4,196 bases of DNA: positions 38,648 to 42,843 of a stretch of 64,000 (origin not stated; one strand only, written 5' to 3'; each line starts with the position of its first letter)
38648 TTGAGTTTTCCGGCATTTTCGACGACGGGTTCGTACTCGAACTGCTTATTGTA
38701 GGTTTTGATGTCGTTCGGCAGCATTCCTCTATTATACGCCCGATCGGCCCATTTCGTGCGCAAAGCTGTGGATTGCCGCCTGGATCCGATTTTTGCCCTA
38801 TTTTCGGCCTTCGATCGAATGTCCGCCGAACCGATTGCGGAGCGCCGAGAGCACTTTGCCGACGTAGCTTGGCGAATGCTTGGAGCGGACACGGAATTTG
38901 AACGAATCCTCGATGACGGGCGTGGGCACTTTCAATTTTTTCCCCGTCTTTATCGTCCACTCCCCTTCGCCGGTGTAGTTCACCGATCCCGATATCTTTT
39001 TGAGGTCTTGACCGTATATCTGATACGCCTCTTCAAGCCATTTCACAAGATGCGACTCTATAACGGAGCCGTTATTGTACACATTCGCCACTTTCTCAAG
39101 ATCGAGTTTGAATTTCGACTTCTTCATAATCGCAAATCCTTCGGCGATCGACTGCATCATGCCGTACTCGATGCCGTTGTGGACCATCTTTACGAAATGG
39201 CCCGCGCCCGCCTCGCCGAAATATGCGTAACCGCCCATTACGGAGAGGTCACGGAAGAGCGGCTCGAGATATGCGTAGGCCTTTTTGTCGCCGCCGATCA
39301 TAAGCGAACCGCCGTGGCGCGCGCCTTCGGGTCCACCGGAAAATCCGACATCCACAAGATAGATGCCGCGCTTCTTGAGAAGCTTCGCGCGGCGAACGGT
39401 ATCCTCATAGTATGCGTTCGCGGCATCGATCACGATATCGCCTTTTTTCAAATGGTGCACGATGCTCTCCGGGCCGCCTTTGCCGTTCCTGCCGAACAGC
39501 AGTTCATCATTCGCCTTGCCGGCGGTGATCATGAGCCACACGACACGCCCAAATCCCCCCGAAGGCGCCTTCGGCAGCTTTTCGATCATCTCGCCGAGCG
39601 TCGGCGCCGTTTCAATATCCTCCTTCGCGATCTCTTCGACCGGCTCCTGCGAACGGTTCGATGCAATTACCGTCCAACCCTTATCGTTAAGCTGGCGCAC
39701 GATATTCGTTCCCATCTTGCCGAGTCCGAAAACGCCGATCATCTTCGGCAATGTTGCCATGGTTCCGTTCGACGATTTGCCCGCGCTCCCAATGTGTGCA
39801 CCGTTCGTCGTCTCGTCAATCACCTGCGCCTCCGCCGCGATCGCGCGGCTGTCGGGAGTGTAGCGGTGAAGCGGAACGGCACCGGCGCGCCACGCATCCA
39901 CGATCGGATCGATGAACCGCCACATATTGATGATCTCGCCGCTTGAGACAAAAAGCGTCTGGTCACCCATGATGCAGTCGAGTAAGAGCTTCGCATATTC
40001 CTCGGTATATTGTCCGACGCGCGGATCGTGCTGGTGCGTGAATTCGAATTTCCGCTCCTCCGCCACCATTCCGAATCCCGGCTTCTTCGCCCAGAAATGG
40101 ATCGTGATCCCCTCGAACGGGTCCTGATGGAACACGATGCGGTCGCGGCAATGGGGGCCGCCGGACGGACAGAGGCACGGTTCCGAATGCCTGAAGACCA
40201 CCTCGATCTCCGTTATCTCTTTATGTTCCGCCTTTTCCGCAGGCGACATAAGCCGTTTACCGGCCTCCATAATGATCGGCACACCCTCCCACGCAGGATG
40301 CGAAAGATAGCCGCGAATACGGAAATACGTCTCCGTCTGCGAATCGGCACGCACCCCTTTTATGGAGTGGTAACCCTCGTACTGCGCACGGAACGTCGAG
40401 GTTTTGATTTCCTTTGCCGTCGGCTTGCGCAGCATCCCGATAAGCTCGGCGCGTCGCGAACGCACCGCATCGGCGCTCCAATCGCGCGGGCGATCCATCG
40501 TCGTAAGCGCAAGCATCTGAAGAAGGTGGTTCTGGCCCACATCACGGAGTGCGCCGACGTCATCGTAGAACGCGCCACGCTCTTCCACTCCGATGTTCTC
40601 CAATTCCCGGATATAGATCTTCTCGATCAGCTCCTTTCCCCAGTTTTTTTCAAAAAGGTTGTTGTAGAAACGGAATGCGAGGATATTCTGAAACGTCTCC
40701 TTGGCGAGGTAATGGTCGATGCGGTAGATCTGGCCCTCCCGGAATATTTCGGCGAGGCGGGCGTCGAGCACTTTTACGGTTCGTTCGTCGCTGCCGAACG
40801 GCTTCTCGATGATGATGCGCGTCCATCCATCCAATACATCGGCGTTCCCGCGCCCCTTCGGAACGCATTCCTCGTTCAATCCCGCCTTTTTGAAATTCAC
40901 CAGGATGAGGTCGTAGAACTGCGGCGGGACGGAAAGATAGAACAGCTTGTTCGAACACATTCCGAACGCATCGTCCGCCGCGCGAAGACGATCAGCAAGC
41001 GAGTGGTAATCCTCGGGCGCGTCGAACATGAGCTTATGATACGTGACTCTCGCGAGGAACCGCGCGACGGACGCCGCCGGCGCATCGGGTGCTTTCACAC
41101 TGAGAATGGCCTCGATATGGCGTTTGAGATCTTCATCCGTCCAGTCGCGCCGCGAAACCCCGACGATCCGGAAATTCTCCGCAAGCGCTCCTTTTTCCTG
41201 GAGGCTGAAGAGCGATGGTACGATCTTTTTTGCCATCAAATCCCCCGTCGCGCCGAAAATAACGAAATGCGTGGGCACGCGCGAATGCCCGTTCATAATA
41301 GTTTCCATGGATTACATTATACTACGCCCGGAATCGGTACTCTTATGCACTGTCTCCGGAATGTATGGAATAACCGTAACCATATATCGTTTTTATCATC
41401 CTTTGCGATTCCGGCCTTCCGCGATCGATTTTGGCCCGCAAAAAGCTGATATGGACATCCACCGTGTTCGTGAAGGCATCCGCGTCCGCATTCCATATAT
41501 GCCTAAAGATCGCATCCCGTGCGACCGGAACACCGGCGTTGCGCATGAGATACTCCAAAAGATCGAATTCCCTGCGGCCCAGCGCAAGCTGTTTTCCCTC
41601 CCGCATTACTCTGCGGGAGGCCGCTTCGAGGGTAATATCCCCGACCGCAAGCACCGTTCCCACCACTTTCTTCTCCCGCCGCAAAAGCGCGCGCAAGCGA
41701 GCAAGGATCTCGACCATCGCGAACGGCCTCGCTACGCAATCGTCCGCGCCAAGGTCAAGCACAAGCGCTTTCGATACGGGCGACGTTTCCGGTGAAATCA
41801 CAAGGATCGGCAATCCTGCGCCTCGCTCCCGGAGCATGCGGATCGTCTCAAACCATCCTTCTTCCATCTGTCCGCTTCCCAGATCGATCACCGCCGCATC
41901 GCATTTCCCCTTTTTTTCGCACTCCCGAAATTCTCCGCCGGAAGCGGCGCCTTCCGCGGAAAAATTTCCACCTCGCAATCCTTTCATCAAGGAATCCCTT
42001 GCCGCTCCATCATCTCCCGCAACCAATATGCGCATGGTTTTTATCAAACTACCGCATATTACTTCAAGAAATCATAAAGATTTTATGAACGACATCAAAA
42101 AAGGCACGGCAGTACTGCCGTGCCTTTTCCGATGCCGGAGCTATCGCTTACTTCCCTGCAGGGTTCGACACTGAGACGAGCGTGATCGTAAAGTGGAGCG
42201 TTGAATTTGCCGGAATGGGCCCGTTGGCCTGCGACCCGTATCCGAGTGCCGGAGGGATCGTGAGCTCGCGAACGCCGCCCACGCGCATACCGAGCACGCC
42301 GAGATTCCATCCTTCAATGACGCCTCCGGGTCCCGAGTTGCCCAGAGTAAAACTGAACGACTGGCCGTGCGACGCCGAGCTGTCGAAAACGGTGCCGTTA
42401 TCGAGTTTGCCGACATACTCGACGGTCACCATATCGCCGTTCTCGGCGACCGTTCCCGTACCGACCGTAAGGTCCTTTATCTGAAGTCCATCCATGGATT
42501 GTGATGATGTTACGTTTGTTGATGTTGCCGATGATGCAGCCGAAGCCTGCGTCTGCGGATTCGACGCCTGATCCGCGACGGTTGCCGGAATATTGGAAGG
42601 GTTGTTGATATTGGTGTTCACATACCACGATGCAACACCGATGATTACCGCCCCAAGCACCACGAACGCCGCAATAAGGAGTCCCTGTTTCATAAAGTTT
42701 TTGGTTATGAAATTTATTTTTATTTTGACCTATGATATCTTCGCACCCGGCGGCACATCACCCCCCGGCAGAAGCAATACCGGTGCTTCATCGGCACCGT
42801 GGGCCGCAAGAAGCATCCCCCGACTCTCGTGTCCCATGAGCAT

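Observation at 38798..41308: Single ORF fusing glucose-6-phosphate dehydrogenase to a short-type 6-phosphogluconate dehydrogenase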

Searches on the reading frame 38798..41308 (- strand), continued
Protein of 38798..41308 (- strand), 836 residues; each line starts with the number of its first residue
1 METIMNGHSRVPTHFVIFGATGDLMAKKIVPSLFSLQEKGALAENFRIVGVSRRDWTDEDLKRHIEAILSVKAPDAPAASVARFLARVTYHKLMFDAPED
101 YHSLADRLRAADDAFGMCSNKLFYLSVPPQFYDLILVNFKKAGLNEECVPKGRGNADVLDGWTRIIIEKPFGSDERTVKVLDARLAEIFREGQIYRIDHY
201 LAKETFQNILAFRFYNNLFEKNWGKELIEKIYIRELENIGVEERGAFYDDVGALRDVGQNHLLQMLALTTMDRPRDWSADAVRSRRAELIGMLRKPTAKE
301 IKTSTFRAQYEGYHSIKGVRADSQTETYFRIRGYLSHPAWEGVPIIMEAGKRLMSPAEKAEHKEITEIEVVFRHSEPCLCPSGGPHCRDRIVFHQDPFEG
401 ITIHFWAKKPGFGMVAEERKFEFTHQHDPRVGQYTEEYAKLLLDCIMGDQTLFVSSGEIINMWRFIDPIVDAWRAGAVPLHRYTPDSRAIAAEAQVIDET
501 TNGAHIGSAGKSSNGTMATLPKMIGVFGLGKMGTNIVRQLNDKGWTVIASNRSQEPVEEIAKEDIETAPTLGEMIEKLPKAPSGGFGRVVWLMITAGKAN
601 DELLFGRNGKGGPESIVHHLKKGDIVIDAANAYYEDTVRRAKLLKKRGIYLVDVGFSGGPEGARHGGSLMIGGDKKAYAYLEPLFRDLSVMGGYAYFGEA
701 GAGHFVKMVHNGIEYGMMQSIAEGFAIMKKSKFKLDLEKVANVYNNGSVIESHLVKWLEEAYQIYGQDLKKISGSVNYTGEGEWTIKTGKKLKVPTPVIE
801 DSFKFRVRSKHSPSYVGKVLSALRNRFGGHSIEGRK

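Call 66: find_homologous_proteins(query=L004:12344-13069:+, max_evalue=0.00001)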
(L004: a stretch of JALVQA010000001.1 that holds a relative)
Query L004:12344-13069:+ (242 aa): 534 proteins with E <= 0.00001 among 8000 candidates; the best 120 are listed.
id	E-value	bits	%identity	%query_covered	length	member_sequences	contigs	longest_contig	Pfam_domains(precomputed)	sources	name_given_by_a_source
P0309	1.1e-156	537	100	100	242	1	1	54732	PF01182.27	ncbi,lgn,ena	-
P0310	1.2e-96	341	66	96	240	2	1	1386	PF01182.27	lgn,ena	-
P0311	1.2e-67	246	56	88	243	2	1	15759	PF01182.27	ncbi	-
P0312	4.6e-66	241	53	97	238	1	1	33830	PF01182.27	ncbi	-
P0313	1.1e-62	230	52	84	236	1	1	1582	PF01182.27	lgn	-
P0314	3.5e-61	225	54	84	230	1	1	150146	PF01182.27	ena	-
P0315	1.2e-60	223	47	96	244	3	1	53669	PF01182.27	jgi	-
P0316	1.8e-60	223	53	85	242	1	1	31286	PF01182.27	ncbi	-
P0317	4.3e-58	215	47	98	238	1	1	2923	PF01182.27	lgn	-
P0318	1.6e-57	213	49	93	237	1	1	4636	PF01182.27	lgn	-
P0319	3.1e-57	212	45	96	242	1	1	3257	PF01182.27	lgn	-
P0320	2.6e-55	206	45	98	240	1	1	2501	PF01182.27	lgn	-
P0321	2.8e-54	202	45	98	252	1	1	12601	PF01182.27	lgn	-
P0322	8.5e-54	201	42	97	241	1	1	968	PF01182.27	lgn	-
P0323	9.9e-54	201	44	97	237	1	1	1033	PF01182.27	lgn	-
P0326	3.8e-52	195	46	95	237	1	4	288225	PF01182.27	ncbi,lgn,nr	ncbi:6-phosphogluconolactonase [Candidatus Uhrbacteria bacterium]|nr:6-phosphogluconolactonase [Cand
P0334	2.9e-50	189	43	98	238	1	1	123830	PF01182.27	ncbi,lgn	ncbi:MAG: 6-phosphogluconolactonase [Patescibacteria group bacterium]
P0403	4.9e-40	156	42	92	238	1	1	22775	PF01182.27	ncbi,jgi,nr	ncbi:MAG TPA: 6-phosphogluconolactonase [Candidatus Paceibacterota bacterium]|jgi:6-phosphogluconola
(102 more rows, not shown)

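Call 67: find_encoding_contigs(protein=P0403, flank=6000, max_places=1)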
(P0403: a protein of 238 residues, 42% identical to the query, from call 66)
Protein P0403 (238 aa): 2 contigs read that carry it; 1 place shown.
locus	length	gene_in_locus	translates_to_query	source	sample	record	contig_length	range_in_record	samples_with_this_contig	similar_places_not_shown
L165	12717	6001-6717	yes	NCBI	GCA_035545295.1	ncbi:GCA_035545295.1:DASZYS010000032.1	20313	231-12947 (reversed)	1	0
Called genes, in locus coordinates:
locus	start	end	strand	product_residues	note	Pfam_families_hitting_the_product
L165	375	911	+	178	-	-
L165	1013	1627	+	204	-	-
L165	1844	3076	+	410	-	PF00089:Trypsin, PF10459:Peptidase_S46 (faint), PF13365:Trypsin_2, PF00595:PDZ (faint), PF13180:PDZ_2, PF17820:PDZ_6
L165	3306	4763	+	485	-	PF00479:G6PD_N, PF02781:G6PD_C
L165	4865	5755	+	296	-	PF03446:NAD_binding_2, PF00393:6PGD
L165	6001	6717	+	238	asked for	PF01182:Glucosamine_iso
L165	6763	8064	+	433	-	PF00342:PGI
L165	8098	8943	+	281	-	PF00480:ROK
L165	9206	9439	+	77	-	-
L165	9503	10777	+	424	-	PF00989:PAS (weak), PF08448:PAS_4, PF13188:PAS_8 (faint), PF13426:PAS_9 (weak), PF08447:PAS_3, PF00989:PAS, PF13426:PAS_9, PF08447:PAS_3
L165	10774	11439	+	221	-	PF00512:HisKA, PF02518:HATPase_c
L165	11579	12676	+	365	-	PF01926:MMR_HSR1, PF02421:FeoB_N (weak), PF06071:YchF-GTPase_C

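Call 68: find_encoding_contigs(protein=P0326, flank=6000, max_places=1)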
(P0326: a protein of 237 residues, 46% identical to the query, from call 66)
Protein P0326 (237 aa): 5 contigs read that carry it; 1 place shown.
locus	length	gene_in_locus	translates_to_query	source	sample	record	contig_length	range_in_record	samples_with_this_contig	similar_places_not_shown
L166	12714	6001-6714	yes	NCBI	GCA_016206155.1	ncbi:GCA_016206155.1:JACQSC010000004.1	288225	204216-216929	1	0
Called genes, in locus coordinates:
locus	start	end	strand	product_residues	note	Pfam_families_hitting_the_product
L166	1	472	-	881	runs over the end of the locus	PF13191:AAA_16 (faint), PF02861:Clp_N, PF17871:AAA_lid_9, PF00158:Sigma54_activat (weak), PF00004:AAA (weak), PF07724:AAA_2, PF07728:AAA_5, PF10431:ClpB_D2-small, +12 more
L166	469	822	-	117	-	-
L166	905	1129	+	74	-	-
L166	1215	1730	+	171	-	PF01965:DJ-1_PfpI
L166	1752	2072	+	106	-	-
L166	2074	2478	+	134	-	PF00885:DMRL_synthase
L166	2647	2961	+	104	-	-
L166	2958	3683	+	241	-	PF00702:Hydrolase, PF08282:Hydrolase_3 (faint), PF12710:HAD, PF13419:HAD_2 (faint)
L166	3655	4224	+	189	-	PF00293:NUDIX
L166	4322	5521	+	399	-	PF12917:YfbR-like, PF13023:HD_3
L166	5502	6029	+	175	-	PF01928:CYTH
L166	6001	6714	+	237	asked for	PF01182:Glucosamine_iso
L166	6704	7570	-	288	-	PF00923:TAL_FSA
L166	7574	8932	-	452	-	PF02784:Orn_Arg_deC_N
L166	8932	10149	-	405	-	PF02655:ATP-grasp_3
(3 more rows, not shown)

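Call 69: find_encoding_contigs(protein=P0334, flank=6000, max_places=1)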
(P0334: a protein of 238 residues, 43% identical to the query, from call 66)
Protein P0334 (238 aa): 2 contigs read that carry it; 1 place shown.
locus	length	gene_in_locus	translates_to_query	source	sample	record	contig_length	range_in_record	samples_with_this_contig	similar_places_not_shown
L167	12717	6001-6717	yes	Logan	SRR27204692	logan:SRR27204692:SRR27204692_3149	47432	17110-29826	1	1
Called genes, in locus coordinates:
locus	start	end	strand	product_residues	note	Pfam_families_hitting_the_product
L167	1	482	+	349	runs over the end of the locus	PF01699:Na_Ca_ex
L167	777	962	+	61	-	-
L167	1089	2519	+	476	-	PF00479:G6PD_N, PF02781:G6PD_C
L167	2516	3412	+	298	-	PF01488:Shikimate_DH (faint), PF02826:2-Hacid_dh_C, PF03446:NAD_binding_2, PF00393:6PGD (faint)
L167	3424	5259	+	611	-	PF00456:Transketolase_N, PF13292:DXP_synthase_N, PF02779:Transket_pyr, PF02780:Transketolase_C, PF22613:Transketolase_C_1 (weak)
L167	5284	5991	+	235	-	PF18306:LDcluster4, PF03641:Lysine_decarbox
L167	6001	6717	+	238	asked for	PF01182:Glucosamine_iso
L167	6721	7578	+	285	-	PF00923:TAL_FSA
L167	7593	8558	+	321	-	PF10432:bact-PGI_C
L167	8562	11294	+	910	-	PF00690:Cation_ATPase_N, PF00122:E1-E2_ATPase, PF00702:Hydrolase, PF13246:Cation_ATPase, PF00689:Cation_ATPase_C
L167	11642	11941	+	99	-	PF01022:HTH_5, PF12840:HTH_20 (faint)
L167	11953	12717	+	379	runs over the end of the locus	PF11376:DUF3179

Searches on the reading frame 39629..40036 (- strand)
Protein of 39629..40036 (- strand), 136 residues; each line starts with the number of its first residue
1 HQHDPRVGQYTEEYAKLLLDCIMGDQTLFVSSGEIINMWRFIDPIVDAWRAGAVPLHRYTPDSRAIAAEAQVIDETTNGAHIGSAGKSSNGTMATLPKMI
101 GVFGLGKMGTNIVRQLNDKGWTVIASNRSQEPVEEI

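Call 56: find_related_loci(query=A3, collection=metagenome_contigs, flank=8000)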
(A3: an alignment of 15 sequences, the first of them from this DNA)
Query A3 (136 aa) in metagenome_contigs; peptide patterns used: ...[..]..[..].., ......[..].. (x = any residue, [..] = any of these).
295 stretches matched a pattern; 245 encode a relative of the query (tblastn E <= 1e-3); the best 80 are kept; 80 distinct loci.
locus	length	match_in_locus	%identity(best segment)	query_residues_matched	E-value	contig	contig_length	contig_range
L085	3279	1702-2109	83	1-136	7e-71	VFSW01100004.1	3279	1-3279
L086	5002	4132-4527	78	5-136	1e-63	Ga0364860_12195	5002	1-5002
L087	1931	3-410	72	8-136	3e-62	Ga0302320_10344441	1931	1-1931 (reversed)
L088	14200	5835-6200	69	6-136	3e-56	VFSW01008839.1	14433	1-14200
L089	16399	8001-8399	62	6-136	1e-51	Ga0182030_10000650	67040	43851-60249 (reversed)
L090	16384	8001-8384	63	6-136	2e-51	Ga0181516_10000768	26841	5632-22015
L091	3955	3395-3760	63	6-136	1e-48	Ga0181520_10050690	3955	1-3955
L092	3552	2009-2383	58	6-136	3e-46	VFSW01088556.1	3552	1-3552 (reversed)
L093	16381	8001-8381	60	6-136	3e-46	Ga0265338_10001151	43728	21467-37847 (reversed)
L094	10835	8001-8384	62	9-136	2e-46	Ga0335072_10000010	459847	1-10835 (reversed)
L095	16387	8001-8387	58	9-136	5e-46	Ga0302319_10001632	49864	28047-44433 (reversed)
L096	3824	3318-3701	64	8-136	7e-46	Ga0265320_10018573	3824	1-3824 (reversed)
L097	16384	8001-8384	60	6-136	1e-45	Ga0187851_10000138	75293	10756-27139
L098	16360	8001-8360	54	4-136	2e-45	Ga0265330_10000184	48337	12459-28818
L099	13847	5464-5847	60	6-136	2e-45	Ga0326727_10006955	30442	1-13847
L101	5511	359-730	60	9-136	3e-45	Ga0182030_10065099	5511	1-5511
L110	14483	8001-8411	55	2-136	5e-43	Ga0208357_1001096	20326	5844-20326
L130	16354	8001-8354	48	9-136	9e-37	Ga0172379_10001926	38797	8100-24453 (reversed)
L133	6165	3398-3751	48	9-136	6e-36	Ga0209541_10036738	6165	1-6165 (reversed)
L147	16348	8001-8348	44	9-136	1e-32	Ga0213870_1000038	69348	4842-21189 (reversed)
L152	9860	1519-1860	46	10-136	8e-33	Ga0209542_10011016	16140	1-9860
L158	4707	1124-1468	45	9-136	5e-32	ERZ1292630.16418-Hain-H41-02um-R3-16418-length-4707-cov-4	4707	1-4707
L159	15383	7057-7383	46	9-131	3e-32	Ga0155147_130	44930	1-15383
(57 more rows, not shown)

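Call 60: search_protein_families(library=pfam, proteins=[L152:2661-4208:+, L133:4549-5208:-, L147:9221-9673:+, L110:9264-9617:+, L097:9197-10093:+, L158:2300-3652:+, L101:1706-2386:-, L159:8483-9160:+, L130:9145-10113:-], max_evalue=0.001)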
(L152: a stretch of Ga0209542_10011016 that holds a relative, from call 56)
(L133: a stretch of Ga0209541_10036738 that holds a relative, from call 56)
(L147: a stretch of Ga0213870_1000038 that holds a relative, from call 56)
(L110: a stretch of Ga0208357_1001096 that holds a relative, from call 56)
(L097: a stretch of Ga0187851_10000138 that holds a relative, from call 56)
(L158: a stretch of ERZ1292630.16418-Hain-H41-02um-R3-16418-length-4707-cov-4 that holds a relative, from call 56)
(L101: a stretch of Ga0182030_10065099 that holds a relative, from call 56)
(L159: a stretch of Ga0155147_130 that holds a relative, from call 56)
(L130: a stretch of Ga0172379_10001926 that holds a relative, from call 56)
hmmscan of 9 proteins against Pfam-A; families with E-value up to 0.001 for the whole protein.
L152:2661-4208:+ (515 aa): 0 families

L133:4549-5208:- (219 aa): 1 family
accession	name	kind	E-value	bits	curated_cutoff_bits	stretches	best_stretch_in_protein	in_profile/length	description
PF08843.17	AbiEii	-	7.5e-16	59.2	22.5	1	20-194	8-220/238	Nucleotidyl transferase AbiEii toxin, Type IV TA system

L147:9221-9673:+ (150 aa): 1 family
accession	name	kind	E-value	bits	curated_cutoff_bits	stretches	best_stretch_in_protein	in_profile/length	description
PF02502.23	LacAB_rpiB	-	6.9e-43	146.4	24.7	1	3-145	1-138/138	Ribose/Galactose Isomerase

L110:9264-9617:+ (117 aa): 0 families

L097:9197-10093:+ (298 aa): 0 families

L158:2300-3652:+ (450 aa): 6 families
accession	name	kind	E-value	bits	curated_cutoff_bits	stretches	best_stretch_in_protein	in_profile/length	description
PF10996.14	Beta-Casp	-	2.3e-35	122.1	27.7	1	240-364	2-120/120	Beta-Casp domain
PF00753.33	Lactamase_B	-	9.6e-14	52.2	22.7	1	11-192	3-162/196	Metallo-beta-lactamase superfamily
PF07521.17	RMMBL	-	7.1e-13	48.8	21.6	1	378-439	2-61/63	Zn-dependent metallo-hydrolase RNA specificity domain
PF16661.11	Lactamase_B_6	-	6.7e-11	42.3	27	1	18-170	1-158/193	Metallo-beta-lactamase superfamily domain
PF12706.13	Lactamase_B_2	-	6.2e-09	36.2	27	1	26-199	3-165/200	Beta-lactamase superfamily domain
PF23023.1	Anti-Pycsar_Apyc1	-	0.00015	21.8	50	0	14-71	20-71/250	Anti-Pycsar protein Apyc1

L101:1706-2386:- (226 aa): 1 family
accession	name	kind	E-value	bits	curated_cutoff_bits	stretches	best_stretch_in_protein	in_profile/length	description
PF01381.28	HTH_3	-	0.00019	21.9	23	1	26-76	2-50/55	Helix-turn-helix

L159:8483-9160:+ (225 aa): 1 family
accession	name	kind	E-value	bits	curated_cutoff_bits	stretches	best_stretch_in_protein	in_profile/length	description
PF01694.28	Rhomboid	-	3e-33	115.5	22.6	1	61-211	6-141/143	Rhomboid domain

L130:9145-10113:- (322 aa): 3 families
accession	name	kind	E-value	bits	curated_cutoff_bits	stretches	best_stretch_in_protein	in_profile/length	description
PF02369.22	Big_1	-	4.6e-13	49.5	34.9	1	37-129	3-92/93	Bacterial Ig-like domain (group 1)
PF00041.27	fn3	-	1.5e-09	38.4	25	1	149-234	3-83/84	Fibronectin type III domain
PF09134.16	Invasin_D3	-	4.8e-08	33.9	33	1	35-131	4-97/98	Invasin, domain 3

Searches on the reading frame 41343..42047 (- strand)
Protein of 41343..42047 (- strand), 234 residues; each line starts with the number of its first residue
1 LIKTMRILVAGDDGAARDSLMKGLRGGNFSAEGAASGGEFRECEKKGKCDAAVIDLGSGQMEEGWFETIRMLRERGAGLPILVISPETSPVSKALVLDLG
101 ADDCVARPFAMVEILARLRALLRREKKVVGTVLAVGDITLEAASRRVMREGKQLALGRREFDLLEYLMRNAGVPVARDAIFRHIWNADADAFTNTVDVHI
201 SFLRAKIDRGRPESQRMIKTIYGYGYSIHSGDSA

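Call 3: search_protein_families(library=pfam, proteins=[window:41343-42047:-], max_evalue=0.01)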
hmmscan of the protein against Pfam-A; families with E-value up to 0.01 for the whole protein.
window:41343-42047:- (234 aa): 2 families
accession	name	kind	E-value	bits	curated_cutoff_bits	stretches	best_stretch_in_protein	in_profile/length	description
PF00486.34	Trans_reg_C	-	1.1e-23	83.5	26.2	1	151-227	1-76/77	Transcriptional regulatory protein, C terminal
PF00072.30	Response_reg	-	1.5e-09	38.5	30.2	1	7-118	1-110/111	Response regulator receiver domain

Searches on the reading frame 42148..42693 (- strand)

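Call 3: search_protein_families(library=pfam, proteins=[window:42148-42693:-], max_evalue=0.01)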
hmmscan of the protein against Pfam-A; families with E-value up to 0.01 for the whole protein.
window:42148-42693:- (181 aa): 2 families
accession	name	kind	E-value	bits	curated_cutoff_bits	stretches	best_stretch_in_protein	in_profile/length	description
PF00254.34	FKBP_C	-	4.3e-29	101.1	21.1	1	83-173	5-94/94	FKBP-type peptidyl-prolyl cis-trans isomerase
PF13858.11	DUF4199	-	0.0097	16.8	32.3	0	2-66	64-128/165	Protein of unknown function (DUF4199)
